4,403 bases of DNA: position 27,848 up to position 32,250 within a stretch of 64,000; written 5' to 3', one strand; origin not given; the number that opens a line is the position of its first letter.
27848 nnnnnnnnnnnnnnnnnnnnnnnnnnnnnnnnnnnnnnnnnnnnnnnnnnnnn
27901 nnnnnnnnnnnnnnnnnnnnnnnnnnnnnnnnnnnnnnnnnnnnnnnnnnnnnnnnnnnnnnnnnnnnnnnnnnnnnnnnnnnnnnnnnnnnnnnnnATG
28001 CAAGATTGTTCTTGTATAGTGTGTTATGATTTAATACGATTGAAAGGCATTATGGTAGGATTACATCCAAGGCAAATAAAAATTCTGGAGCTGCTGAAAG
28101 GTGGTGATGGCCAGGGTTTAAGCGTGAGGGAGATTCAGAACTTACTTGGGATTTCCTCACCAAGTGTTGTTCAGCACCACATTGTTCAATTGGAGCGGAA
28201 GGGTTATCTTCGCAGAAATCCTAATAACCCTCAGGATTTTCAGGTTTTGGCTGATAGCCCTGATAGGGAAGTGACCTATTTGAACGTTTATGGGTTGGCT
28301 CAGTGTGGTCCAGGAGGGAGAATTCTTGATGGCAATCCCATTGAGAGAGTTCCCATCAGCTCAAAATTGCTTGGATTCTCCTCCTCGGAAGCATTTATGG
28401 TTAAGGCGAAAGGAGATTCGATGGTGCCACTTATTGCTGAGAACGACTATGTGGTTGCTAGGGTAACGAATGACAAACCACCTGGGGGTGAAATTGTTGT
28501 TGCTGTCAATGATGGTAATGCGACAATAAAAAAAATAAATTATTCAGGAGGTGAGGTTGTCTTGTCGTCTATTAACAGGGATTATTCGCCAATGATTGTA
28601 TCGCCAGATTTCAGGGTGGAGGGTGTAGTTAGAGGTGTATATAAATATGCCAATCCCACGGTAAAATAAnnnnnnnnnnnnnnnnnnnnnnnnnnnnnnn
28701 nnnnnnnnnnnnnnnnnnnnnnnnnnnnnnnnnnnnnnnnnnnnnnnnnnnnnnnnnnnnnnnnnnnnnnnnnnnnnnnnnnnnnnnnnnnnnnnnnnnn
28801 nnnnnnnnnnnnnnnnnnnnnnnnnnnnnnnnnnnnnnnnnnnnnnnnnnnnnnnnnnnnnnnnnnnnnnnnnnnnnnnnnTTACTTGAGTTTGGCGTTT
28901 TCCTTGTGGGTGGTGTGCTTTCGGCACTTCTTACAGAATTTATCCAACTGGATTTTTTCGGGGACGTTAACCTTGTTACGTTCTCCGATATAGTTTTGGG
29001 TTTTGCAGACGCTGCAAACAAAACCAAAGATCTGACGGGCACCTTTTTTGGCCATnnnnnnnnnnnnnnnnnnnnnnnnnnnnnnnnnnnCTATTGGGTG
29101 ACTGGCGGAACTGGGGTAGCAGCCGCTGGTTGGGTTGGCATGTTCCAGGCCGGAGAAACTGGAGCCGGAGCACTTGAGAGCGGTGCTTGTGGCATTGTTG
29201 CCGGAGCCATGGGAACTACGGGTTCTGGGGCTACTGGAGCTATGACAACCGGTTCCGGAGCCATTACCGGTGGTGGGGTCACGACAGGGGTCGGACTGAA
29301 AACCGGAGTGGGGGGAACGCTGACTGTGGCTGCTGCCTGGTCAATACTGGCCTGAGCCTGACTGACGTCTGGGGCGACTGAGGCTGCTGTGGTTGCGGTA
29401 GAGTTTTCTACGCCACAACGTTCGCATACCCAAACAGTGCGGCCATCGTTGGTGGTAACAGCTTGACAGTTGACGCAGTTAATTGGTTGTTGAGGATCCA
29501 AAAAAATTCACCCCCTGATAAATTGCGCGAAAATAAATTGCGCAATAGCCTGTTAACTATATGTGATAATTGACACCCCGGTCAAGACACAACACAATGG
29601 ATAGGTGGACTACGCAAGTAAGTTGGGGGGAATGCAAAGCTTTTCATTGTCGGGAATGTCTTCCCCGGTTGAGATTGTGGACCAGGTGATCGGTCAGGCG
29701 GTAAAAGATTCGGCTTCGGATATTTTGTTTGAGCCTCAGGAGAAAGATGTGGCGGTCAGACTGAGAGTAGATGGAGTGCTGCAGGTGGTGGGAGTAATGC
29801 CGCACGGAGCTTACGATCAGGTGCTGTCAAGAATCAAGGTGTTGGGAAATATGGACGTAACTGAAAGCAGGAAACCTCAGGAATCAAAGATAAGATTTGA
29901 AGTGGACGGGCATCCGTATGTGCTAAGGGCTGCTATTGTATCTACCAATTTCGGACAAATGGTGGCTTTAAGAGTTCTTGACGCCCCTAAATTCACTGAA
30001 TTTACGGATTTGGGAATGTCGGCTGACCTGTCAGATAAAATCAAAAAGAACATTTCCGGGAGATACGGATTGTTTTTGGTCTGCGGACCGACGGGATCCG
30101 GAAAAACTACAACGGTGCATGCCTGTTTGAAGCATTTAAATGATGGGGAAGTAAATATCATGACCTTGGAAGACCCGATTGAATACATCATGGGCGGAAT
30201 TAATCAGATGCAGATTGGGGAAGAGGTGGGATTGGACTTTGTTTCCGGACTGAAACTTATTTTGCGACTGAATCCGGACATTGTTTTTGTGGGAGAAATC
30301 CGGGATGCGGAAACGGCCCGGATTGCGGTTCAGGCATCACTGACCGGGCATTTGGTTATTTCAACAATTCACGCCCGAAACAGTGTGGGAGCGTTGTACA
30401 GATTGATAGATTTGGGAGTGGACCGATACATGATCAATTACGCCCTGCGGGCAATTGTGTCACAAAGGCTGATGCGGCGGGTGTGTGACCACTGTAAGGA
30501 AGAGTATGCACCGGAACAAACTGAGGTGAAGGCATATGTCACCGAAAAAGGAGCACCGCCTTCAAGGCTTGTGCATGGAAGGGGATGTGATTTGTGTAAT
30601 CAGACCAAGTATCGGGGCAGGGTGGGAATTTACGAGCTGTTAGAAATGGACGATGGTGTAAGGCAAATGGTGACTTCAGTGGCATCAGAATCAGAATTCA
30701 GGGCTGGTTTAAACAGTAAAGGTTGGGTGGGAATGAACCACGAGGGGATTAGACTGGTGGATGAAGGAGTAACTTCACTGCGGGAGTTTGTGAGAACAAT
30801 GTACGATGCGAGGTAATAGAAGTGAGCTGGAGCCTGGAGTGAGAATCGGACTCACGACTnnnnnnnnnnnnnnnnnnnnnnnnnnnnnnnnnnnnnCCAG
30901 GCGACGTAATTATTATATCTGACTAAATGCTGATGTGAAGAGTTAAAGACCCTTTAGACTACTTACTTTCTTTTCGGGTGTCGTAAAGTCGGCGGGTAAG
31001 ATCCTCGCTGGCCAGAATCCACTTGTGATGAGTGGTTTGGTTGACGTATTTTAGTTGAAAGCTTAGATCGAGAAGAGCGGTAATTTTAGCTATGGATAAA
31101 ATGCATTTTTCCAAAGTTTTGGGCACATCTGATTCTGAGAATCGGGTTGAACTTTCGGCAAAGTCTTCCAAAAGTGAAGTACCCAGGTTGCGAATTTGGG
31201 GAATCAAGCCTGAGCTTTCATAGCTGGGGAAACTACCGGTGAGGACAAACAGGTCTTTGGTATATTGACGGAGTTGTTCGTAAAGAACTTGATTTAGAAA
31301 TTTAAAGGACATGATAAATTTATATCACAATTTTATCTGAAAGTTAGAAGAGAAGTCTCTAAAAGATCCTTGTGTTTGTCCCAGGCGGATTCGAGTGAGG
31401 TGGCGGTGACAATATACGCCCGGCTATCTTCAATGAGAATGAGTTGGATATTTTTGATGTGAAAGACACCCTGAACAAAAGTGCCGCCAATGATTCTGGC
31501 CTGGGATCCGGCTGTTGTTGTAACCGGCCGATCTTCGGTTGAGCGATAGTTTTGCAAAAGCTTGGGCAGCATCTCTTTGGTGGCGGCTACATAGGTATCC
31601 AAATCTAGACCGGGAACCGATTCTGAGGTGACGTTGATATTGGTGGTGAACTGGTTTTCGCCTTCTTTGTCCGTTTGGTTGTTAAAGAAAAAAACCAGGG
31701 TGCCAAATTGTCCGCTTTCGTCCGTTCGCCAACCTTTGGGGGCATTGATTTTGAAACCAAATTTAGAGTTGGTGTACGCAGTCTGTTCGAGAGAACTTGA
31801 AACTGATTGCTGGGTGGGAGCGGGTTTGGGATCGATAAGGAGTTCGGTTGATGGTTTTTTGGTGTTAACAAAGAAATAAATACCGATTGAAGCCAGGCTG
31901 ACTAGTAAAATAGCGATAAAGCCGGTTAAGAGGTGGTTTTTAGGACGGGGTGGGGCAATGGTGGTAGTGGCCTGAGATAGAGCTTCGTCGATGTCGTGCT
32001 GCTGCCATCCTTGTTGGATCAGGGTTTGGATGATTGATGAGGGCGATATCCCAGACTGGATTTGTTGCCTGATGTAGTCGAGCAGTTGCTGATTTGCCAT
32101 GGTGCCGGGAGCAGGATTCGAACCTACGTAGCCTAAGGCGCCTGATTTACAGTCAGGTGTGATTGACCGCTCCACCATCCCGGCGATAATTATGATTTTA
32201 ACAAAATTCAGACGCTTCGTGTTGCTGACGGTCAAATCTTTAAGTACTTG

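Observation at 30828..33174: Conserved thrU-tyrU-thrT tRNA cluster split by three inserted protein genes, including a zinc-finger PD-(D/E)xK nuclease-like gene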

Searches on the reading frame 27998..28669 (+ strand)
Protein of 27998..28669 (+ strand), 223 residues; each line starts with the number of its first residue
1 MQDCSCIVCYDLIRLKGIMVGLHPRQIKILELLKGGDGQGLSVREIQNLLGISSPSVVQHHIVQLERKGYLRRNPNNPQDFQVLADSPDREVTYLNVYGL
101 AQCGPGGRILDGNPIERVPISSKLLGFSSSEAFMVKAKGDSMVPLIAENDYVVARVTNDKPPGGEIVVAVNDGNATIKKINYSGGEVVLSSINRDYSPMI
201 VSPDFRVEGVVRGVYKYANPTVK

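Call 7: search_protein_families(library=pfam, proteins=[window:27998-28669:+], max_evalue=0.1)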
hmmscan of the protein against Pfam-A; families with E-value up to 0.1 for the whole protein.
window:27998-28669:+ (223 aa): 10 families
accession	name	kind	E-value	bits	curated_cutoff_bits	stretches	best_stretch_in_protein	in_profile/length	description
PF00717.28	Peptidase_S24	-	8.6e-20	71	23.3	1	97-211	2-115/116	Peptidase S24-like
PF01726.22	LexA_DNA_bind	-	2.9e-11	43.4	23.7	1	19-78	1-63/65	LexA DNA binding domain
PF12802.13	MarR_2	-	2.5e-06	28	27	1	21-76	2-55/61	MarR family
PF09339.16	HTH_IclR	-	4.6e-05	23.5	22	1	27-75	6-52/52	IclR helix-turn-helix domain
PF08279.18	HTH_11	-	0.0002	21.6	25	1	25-70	1-44/55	HTH domain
PF01022.26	HTH_5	-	0.00051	20.3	22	1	24-71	2-45/47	Bacterial regulatory protein, arsR family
PF13412.12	HTH_24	-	0.001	19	21.9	1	24-72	3-48/48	Winged helix-turn-helix DNA-binding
PF12840.13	HTH_20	-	0.0013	19.1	27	1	23-68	3-45/51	Helix-turn-helix domain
PF01047.28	MarR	-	0.0026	18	24.6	1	24-76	3-52/59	MarR family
PF21476.4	PF0610-like_N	-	0.094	13.4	33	0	28-64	5-37/50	PF0610-like, N-terminal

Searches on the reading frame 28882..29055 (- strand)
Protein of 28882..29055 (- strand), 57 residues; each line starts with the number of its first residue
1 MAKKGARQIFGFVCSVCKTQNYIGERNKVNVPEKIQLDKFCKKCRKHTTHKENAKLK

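Call 7: search_protein_families(library=pfam, proteins=[window:28882-29055:-], max_evalue=0.1)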
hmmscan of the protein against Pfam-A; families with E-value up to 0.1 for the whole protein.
window:28882-29055:- (57 aa): 3 families
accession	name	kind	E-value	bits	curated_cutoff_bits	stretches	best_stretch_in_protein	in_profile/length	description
PF00471.26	Ribosomal_L33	-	2.2e-16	60.3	25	1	12-52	5-45/47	Ribosomal protein L33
PF23783.1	Zn_ribbon_TiaS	-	0.028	14.6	27.3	0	11-28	19-36/41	TiaS C-terminal zinc ribbon domain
PF04032.22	Rpr2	-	0.067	13.9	29.3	0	17-56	25-63/90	RNAse P Rpr2/Rpp21/SNM1 subunit domain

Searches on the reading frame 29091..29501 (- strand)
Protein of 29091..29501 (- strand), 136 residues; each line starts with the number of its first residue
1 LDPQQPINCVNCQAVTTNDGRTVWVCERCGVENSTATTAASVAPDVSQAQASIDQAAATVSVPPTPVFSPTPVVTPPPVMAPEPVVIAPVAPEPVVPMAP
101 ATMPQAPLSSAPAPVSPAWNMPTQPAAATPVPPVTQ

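Call 7: search_protein_families(library=pfam, proteins=[window:29091-29501:-], max_evalue=0.1)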
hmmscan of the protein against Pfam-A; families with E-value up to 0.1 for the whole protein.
window:29091-29501:- (136 aa): 4 families
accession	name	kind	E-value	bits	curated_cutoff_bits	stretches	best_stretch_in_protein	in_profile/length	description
PF08274.17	Zn_Ribbon_YjdM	-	0.011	16.1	30.8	1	8-32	4-28/30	PhnA Zinc-Ribbon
PF22289.1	DmmA-like_C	-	0.013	15.8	27.4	1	7-31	2-26/44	Dimethylamine monooxygenase subunit DmmA-like, C-terminal domain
PF00641.23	Zn_ribbon_RanBP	-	0.047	13.4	27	0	24-38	5-19/30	Zn-finger in Ran binding protein and others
PF16988.10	Vps36-NZF-N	-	0.09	12.7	27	0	18-49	28-59/65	Vacuolar protein sorting 36 NZF-N zinc-finger domain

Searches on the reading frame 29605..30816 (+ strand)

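Call 7: search_protein_families(library=pfam, proteins=[window:29605-30816:+], max_evalue=0.1)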
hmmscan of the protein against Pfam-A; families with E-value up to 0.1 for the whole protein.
window:29605-30816:+ (403 aa): 14 families
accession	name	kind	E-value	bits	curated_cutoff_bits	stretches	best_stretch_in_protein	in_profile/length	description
PF00437.27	T2SSE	-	1e-106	357.1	24.9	1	22-397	9-370/370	Type II/IV secretion system protein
PF13191.12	AAA_16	-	0.00013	23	32.6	1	146-181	16-51/167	AAA ATPase domain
PF07728.20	AAA_5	-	0.0017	18.8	22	1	158-253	3-96/139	AAA domain (dynein-related subfamily)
PF13401.12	AAA_22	-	0.0027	18.5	27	1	155-186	6-39/130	AAA domain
PF25199.1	nSTAND_NTPase5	-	0.0034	17.7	34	1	138-186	24-74/145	Novel STAND NTPase 5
PF13476.12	AAA_23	-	0.0054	17.8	27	1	155-173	20-38/201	AAA domain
PF12775.13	AAA_7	-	0.0057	16.7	25.8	1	157-187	36-66/181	P-loop containing dynein motor region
PF00004.35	AAA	-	0.0081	17.1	21.2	1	158-188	2-29/131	ATPase family associated with various cellular activities (AAA)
PF13671.12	AAA_33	-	0.01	16.6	27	1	156-179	1-24/143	AAA domain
PF03029.23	ATP_bind_1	-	0.016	15.5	27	1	159-183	1-25/240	Conserved hypothetical ATP binding protein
PF13245.12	AAA_19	-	0.028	15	25.1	1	156-182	13-39/134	AAA domain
PF13555.12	AAA_29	-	0.053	13.7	27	0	155-174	23-42/61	P-loop containing region of AAA domain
PF03215.21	Rad17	-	0.054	13.9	23.8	1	153-178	46-69/186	Rad17 P-loop domain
PF20720.3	nSTAND3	-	0.078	13.1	27.2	0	153-191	16-54/155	Novel STAND NTPase 3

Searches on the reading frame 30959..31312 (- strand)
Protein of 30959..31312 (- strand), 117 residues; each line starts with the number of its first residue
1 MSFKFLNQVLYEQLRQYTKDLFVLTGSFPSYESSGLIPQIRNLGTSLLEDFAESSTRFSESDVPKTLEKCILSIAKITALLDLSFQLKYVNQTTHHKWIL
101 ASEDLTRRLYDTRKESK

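Call 7: search_protein_families(library=pfam, proteins=[window:30959-31312:-], max_evalue=0.1)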
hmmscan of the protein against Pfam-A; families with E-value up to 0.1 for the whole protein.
window:30959-31312:- (117 aa): 1 family
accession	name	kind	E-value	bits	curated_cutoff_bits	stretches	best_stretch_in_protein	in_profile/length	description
PF05635.17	23S_rRNA_IVP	-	1.5e-09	38.5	33.8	1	10-109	5-104/106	23S rRNA-intervening sequence protein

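Call 8: search_protein_families(library=ncbifam, proteins=[window:30959-31312:-], max_evalue=1)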
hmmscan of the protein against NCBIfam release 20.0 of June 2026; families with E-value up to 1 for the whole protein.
window:30959-31312:- (117 aa): 3 families
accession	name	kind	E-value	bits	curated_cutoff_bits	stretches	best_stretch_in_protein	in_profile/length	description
TIGR02436.1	TIGR02436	subfamily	2.4e-08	34.1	24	1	11-115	2-107/109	four helix bundle protein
NF008911.0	PRK12275.1-2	subfamily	4e-05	24.1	137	1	7-106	6-105/118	hypothetical protein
NF008912.0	PRK12275.1-6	subfamily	0.014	15.5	124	1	32-112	27-107/117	hypothetical protein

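Call 9: search_protein_families(library=phrogs, proteins=[window:30959-31312:-], max_evalue=1)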
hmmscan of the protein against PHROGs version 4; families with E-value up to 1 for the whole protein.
window:30959-31312:- (117 aa): 1 family
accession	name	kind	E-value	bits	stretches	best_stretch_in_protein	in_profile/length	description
phrog_26538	-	unknown function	0.1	13.7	1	63-106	20-61/81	-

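Call 87: search_protein_families(library=padloc, proteins=[window:30959-31312:-], max_evalue=0.01)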
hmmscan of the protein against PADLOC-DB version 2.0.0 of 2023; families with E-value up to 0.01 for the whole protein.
window:30959-31312:- (117 aa): 0 families

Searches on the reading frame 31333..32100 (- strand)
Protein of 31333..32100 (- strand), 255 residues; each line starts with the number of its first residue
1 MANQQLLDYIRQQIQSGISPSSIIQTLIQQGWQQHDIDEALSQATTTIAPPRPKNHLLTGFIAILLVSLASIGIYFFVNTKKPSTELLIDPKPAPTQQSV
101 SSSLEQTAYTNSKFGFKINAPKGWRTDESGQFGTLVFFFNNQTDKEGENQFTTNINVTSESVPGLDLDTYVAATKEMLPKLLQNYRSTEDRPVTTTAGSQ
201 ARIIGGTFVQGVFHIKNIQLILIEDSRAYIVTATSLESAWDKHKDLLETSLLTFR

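Call 7: search_protein_families(library=pfam, proteins=[window:31333-32100:-], max_evalue=0.1)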
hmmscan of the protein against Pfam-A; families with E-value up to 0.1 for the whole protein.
window:31333-32100:- (255 aa): 3 families
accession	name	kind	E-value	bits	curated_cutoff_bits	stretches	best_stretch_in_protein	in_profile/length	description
PF01789.22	PsbP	-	1.4e-05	25.6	23.5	1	108-254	5-153/155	PsbP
PF08786.17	DcrB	-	6.5e-05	23.5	27.2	1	119-249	5-123/127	DcrB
PF18933.6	PsbP_2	-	0.0063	17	27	1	66-243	6-171/184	PsbP-like protein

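Call 8: search_protein_families(library=ncbifam, proteins=[window:31333-32100:-], max_evalue=1)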
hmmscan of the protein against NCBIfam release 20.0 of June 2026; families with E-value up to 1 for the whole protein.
window:31333-32100:- (255 aa): 4 families
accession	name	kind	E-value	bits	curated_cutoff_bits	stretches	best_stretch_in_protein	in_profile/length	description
NF047501.1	lipo_LIC_13215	equivalog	1e-12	47.8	200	1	136-244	67-184/194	LIC_13215 family putative lipoprotein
TIGR01218.1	Gpos_tandem_5TM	subfamily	0.017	14.8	35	1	35-84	126-175/208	tandem five-TM protein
NF001054.0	PRK00117.2-1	equivalog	0.1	12.7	189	1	9-44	64-99/154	recombination regulator RecX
NF033484.1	Stp1_PP2C_phos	equivalog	0.13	11.8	230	1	177-238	61-124/232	Stp1/IreP family PP2C-type Ser/Thr phosphatase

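Call 9: search_protein_families(library=phrogs, proteins=[window:31333-32100:-], max_evalue=1)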
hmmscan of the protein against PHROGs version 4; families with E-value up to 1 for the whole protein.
window:31333-32100:- (255 aa): 3 families
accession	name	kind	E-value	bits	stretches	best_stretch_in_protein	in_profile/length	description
phrog_6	-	tail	0.015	15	1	2-130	340-456/548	baseplate wedge subunit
phrog_6831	-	transcription regulation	0.23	12.5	1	18-41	5-28/68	transcriptional regulator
phrog_32391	-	unknown function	0.34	12.1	0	173-203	5-33/43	-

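Call 46: find_homologous_proteins(query=window:31333-32100:-)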
Query window:31333-32100:- (255 aa): 16 proteins with E <= 0.001 among 399 candidates.
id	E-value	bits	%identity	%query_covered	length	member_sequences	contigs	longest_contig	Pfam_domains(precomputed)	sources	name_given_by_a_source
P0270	4.2e-162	555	100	100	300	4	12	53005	-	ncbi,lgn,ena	-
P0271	5.4e-74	266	44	100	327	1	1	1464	-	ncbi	-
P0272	1.8e-73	265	64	60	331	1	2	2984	PF01789.23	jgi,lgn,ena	-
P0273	5.1e-69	250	60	61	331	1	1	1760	PF08786.18,PF13828.12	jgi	-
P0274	2.3e-62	228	40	100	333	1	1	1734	PF01789.23,PF08786.18,PF13828.12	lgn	-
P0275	2.9e-61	225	62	63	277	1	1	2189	-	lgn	-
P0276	6.5e-57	210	46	89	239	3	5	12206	-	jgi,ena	-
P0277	1.1e-54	203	61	62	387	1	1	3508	-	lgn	-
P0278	2.9e-53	198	39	100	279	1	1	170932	PF08786.18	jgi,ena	-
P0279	3.2e-53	198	41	100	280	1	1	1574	PF08786.18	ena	-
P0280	2.1e-45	173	53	61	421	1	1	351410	PF01789.23,PF08786.18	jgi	jgi:hypothetical protein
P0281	2.7e-36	143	47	61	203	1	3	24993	PF08786.18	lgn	-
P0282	2.5e-4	38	58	17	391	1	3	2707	-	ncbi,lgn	-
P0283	2.6e-4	38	44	24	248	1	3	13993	-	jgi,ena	-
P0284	4.5e-4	37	44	24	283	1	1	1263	-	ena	-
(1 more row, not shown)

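Call 51: find_encoding_contigs(protein=P0278, flank=6000, max_places=2)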
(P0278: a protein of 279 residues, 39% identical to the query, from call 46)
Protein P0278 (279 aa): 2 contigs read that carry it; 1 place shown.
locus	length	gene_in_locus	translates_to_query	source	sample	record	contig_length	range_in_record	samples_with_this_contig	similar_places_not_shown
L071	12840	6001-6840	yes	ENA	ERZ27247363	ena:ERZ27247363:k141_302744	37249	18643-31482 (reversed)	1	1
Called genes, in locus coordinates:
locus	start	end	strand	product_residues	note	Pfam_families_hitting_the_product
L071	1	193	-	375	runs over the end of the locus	PF13439:Glyco_transf_4, PF13579:Glyco_trans_4_4, PF00534:Glycos_transf_1, PF13692:Glyco_trans_1_4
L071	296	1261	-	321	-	PF03808:Glyco_tran_WecG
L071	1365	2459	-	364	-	PF06723:MreB_Mbl, PF00022:Actin (weak), PF11104:PilM_2 (faint), PF00012:HSP70, PF14450:FtsA, PF06723:MreB_Mbl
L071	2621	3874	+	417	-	PF08308:PEGA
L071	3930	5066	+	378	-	PF13173:AAA_14, PF13401:AAA_22 (faint), PF13635:DUF4143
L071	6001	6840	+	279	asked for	PF08786:DcrB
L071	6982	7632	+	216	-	PF02545:Maf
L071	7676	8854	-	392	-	-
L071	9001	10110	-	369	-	-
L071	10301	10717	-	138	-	PF00334:NDK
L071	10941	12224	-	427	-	PF00675:Peptidase_M16, PF05193:Peptidase_M16_C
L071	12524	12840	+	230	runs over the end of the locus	PF01797:Y1_Tnp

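Call 52: find_encoding_contigs(protein=P0280, flank=6000, max_places=2)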
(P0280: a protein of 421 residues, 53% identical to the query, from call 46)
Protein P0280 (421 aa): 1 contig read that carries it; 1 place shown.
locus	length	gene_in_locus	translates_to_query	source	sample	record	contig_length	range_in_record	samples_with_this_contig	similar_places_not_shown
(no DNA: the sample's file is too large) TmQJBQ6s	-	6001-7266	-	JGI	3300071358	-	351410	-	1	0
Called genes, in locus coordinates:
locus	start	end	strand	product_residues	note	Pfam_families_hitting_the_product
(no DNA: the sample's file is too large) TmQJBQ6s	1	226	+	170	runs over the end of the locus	PF01936:NYN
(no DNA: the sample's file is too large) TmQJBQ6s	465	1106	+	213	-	PF02142:MGS, PF01808:AICARFT_IMPCHas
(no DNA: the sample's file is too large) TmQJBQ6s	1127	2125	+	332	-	PF01808:AICARFT_IMPCHas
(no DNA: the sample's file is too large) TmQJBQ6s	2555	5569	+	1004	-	PF00580:UvrD-helicase, PF01443:Viral_helicase1 (faint), PF13245:AAA_19, PF13604:AAA_30 (faint), PF13361:UvrD_C, PF13538:UvrD_C_2 (faint), PF12705:PDDEXK_1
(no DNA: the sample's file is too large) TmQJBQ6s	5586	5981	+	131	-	-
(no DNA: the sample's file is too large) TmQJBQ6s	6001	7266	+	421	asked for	PF01789:PsbP (faint), PF08786:DcrB (weak)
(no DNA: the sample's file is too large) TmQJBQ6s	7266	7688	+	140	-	PF01588:tRNA_bind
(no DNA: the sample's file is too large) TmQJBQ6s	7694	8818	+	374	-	PF01409:tRNA-synt_2d, PF03147:FDX-ACB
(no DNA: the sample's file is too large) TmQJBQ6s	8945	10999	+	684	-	PF02518:HATPase_c, PF00204:DNA_gyraseB, PF01751:Toprim, PF00986:DNA_gyraseB_C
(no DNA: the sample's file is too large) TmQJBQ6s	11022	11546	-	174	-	-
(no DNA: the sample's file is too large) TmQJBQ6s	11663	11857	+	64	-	PF00584:SecE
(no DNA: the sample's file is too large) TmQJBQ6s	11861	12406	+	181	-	PF02357:NusG, PF00467:KOW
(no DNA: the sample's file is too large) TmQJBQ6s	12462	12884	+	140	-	PF03946:Ribosomal_L11_N, PF00298:Ribosomal_L11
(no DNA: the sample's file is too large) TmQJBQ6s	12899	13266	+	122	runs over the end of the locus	PF18920:DUF5671 (faint)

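Call 87: search_protein_families(library=padloc, proteins=[window:31333-32100:-], max_evalue=0.01)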
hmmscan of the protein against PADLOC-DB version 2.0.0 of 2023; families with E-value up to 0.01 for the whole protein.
window:31333-32100:- (255 aa): 0 families
